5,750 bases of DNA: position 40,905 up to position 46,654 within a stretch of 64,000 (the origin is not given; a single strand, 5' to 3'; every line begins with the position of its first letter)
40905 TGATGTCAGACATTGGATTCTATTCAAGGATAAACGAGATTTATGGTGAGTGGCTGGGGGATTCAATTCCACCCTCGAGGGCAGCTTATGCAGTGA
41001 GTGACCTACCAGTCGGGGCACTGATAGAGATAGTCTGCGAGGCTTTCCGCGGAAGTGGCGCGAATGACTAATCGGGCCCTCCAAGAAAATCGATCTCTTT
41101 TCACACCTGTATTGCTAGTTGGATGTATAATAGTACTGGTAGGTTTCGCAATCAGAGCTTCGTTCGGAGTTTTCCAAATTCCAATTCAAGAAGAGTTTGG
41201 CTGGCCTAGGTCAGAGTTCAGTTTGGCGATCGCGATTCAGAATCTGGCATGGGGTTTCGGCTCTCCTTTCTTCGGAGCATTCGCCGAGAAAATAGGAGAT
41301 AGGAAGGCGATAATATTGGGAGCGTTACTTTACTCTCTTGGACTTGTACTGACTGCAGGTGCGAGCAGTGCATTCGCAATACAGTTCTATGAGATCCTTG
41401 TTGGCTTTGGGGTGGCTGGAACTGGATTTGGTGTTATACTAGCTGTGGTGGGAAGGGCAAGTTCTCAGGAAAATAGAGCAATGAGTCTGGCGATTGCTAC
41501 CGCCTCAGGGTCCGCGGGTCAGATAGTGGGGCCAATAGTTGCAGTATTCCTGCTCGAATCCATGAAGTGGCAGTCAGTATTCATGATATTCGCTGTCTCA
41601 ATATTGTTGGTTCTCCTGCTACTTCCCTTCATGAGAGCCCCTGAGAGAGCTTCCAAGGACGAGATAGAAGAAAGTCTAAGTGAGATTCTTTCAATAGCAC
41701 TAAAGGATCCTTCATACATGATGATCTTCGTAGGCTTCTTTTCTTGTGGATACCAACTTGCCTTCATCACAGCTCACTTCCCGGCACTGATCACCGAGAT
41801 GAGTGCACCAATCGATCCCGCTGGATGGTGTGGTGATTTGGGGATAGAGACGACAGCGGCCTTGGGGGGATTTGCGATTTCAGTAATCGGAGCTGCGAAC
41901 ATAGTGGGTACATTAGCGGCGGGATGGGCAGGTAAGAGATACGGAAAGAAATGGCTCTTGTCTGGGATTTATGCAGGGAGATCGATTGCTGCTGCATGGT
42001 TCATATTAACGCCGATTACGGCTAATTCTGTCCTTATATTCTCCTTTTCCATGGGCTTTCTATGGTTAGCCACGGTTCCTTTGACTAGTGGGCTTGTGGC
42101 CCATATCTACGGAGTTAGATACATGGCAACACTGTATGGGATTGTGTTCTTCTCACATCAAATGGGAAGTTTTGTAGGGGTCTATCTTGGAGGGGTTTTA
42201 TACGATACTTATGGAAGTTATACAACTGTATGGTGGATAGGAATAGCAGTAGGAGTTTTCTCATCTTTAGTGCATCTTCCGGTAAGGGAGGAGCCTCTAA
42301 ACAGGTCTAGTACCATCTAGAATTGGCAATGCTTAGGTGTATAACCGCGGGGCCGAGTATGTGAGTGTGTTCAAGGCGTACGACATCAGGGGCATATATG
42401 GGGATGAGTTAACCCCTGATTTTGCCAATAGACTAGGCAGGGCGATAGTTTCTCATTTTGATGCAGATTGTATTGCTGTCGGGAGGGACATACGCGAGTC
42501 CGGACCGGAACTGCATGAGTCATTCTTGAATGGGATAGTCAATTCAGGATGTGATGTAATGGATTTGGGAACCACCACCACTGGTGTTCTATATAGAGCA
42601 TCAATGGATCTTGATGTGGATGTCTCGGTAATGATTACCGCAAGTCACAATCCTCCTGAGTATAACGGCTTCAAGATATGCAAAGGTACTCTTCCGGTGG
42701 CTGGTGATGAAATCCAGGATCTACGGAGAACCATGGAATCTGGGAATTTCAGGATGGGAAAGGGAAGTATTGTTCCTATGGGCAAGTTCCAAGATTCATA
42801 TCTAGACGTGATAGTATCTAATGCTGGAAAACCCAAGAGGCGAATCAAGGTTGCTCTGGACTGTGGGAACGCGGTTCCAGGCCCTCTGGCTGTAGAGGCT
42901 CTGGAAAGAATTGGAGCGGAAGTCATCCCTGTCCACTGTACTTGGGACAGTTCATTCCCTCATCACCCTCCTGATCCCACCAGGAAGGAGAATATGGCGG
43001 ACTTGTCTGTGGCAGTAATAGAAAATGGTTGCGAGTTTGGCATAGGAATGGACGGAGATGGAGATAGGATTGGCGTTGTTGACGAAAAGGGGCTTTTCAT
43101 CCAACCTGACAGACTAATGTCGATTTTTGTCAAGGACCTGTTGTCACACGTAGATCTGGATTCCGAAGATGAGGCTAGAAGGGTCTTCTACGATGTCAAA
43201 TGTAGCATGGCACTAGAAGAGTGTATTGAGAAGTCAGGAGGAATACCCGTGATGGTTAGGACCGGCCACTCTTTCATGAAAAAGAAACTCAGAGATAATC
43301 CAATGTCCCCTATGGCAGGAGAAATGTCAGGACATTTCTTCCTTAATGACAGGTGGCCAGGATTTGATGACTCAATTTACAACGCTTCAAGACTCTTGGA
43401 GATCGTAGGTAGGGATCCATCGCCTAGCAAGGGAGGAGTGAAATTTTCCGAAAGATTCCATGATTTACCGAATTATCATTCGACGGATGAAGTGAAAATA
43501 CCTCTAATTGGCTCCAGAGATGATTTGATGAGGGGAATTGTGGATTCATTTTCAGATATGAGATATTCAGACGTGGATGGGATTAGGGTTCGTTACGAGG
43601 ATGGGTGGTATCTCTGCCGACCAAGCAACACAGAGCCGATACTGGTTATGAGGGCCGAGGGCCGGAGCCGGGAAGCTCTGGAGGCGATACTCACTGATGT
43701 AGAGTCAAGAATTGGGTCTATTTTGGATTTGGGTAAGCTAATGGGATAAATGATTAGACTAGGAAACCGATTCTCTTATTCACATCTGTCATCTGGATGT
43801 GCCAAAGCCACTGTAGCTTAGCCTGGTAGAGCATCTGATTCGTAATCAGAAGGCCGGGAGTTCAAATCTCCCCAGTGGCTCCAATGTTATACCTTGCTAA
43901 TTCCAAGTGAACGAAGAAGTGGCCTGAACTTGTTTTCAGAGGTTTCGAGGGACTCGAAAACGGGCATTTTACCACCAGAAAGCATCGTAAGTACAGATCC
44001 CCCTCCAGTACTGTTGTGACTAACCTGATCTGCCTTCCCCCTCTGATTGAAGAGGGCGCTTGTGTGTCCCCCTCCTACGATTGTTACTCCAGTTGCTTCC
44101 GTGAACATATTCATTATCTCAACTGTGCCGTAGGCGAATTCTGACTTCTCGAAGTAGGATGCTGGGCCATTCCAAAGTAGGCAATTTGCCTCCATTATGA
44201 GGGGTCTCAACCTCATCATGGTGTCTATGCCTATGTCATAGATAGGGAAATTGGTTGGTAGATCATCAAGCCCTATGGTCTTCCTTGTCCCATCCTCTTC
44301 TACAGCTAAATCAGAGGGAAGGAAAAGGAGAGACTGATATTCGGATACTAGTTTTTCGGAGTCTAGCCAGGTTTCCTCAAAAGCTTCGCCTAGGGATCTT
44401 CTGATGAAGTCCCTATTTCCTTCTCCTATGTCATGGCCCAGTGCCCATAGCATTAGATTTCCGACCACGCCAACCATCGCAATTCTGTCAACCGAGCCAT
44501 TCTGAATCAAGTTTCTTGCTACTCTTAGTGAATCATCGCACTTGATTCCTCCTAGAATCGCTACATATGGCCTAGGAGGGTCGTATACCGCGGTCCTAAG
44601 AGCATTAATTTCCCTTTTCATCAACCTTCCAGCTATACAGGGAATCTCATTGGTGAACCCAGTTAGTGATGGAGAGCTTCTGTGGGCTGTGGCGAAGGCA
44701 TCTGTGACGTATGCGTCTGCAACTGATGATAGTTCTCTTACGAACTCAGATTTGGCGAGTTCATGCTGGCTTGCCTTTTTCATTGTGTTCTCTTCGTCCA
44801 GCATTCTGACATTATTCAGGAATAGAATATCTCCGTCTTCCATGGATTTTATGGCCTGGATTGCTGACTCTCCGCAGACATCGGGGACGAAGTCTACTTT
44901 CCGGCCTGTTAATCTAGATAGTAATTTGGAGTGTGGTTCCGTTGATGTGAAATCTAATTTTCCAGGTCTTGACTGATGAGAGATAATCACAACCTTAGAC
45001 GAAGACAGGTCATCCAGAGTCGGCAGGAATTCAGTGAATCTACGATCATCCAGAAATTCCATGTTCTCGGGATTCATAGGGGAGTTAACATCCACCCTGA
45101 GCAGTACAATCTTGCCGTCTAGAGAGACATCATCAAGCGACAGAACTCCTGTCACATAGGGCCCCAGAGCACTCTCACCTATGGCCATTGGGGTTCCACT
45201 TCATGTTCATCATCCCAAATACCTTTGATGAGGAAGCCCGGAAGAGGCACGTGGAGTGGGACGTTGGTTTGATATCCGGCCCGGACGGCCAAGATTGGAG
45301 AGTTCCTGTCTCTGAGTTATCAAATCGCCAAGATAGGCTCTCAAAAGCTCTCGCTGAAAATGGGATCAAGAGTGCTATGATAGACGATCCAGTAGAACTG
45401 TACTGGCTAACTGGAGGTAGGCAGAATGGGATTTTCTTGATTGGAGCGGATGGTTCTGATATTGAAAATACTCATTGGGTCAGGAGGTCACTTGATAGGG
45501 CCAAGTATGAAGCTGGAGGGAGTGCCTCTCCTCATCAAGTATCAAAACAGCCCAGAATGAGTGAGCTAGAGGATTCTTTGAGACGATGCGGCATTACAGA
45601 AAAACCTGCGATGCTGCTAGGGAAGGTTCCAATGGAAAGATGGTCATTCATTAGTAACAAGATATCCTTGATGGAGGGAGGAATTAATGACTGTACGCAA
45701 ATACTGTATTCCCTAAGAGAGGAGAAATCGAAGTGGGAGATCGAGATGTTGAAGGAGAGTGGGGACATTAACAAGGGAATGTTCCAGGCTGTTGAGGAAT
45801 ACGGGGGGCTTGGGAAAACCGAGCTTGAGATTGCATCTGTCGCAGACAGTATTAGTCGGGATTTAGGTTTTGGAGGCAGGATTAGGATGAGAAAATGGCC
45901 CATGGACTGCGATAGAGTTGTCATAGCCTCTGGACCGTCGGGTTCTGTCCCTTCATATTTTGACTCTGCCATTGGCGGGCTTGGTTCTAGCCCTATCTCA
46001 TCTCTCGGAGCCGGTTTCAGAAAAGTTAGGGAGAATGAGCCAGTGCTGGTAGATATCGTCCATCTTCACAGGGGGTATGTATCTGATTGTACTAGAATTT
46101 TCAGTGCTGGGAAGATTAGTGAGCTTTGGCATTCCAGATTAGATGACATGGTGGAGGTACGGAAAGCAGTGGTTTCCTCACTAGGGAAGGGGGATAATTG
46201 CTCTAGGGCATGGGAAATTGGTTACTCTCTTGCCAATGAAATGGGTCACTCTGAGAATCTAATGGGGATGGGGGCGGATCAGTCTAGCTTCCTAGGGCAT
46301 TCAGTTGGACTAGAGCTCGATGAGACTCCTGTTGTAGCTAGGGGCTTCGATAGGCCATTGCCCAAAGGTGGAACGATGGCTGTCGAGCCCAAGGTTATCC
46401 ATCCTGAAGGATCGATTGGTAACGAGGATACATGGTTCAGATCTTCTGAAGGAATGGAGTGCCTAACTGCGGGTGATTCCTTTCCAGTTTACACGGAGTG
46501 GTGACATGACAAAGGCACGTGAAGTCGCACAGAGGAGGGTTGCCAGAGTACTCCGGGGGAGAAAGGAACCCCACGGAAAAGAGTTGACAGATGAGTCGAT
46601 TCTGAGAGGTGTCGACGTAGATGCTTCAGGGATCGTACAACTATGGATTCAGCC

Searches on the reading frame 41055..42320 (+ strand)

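Call 66: search_protein_families(library=pfam, proteins=[window:41055-42320:+], max_evalue=0.00001)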
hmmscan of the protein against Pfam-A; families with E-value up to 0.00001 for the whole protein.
window:41055-42320:+ (421 aa): 1 family
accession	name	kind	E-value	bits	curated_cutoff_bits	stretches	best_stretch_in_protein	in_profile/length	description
PF07690.21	MFS_1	-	1e-46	159.9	33.4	2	24-367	3-338/347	Major Facilitator Superfamily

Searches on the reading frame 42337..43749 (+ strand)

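Call 67: search_protein_families(library=pfam, proteins=[window:42337-43749:+], max_evalue=0.00001)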
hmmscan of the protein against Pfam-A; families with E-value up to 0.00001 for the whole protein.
window:42337-43749:+ (470 aa): 4 families
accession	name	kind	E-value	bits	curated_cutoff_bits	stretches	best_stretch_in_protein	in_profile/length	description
PF02878.22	PGM_PMM_I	-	2.8e-32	111.7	22.5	1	11-138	3-136/138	Phosphoglucomutase/phosphomannomutase, alpha/beta/alpha domain I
PF02879.22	PGM_PMM_II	-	7.5e-24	84.7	29.3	1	154-252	2-103/103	Phosphoglucomutase/phosphomannomutase, alpha/beta/alpha domain II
PF02880.22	PGM_PMM_III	-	3.3e-16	59.9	20.7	1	257-360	2-100/115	Phosphoglucomutase/phosphomannomutase, alpha/beta/alpha domain III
PF00408.26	PGM_PMM_IV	-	1.9e-10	41.1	23.1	1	412-455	22-65/68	Phosphoglucomutase/phosphomannomutase, C-terminal domain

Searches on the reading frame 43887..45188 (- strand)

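Call 67: search_protein_families(library=pfam, proteins=[window:43887-45188:-], max_evalue=0.00001)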
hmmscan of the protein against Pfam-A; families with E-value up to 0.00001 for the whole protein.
window:43887-45188:- (433 aa): 1 family
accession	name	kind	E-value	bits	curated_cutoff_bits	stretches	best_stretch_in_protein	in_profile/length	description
PF00162.24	PGK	-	8.1e-101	338.2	27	1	18-405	1-378/379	Phosphoglycerate kinase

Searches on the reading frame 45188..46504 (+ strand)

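Call 67: search_protein_families(library=pfam, proteins=[window:45188-46504:+], max_evalue=0.00001)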
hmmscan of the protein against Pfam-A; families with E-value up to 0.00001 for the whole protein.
window:45188-46504:+ (438 aa): 1 family
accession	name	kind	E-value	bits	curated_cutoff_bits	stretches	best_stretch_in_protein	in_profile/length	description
PF00557.29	Peptidase_M24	-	2.7e-22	80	23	1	186-415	1-203/208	Metallopeptidase family M24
